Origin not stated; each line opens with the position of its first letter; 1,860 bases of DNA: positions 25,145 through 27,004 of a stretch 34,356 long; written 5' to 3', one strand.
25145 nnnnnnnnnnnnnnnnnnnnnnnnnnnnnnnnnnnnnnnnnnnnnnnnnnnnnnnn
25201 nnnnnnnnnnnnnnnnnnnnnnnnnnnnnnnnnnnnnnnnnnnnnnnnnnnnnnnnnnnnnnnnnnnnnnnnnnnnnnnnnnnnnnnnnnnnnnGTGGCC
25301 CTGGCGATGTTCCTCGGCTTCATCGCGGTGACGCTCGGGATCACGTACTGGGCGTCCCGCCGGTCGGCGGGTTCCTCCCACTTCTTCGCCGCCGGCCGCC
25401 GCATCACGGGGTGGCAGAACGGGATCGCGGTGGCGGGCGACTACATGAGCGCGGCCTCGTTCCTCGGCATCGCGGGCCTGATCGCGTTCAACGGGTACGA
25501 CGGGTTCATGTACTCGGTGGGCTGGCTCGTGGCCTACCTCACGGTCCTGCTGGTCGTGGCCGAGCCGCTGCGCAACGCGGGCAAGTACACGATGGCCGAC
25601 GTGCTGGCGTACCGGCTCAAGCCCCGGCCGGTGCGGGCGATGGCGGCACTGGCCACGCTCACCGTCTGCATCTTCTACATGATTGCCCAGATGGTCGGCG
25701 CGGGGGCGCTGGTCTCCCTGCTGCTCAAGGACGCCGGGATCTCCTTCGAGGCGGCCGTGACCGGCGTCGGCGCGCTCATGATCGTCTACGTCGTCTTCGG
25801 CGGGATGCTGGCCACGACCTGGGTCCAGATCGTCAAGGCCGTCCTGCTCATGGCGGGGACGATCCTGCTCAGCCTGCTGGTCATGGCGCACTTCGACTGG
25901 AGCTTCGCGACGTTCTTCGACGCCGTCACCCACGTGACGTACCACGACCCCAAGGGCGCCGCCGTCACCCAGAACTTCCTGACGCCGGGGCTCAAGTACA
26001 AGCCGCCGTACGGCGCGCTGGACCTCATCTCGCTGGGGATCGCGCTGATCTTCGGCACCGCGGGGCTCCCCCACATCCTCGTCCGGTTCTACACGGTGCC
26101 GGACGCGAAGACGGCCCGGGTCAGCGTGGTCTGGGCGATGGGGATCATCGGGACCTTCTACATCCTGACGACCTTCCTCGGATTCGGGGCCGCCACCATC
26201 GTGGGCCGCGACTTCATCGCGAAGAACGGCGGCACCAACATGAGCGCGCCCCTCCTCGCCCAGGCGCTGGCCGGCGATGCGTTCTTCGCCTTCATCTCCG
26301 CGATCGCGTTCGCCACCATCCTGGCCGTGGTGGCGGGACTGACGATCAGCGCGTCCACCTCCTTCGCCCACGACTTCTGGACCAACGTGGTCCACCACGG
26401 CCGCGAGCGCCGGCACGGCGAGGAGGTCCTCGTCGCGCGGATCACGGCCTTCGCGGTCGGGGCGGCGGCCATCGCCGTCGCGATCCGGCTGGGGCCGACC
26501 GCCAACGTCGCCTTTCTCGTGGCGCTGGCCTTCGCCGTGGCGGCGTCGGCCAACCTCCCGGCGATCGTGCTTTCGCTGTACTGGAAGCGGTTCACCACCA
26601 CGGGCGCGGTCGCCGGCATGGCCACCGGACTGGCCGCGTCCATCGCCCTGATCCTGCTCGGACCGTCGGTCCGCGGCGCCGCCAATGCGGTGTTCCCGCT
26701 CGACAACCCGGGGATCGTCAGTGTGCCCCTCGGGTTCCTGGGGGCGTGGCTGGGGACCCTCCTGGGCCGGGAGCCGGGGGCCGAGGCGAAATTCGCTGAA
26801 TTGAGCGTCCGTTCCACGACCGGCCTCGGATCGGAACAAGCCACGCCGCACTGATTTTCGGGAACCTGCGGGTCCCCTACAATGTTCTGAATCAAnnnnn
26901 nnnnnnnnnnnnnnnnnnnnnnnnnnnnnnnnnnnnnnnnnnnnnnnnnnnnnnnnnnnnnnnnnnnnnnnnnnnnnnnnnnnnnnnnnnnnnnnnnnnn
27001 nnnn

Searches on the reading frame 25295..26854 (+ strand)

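Call 33: search_protein_families(library=pfam, proteins=[window:25295-26854:+], max_evalue=0.001)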
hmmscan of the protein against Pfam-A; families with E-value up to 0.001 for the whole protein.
window:25295-26854:+ (519 aa): 1 family
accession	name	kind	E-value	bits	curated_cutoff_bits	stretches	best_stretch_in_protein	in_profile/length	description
PF00474.23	SSF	-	3.8e-101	339.3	22.8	1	30-445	1-406/406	Sodium:solute symporter family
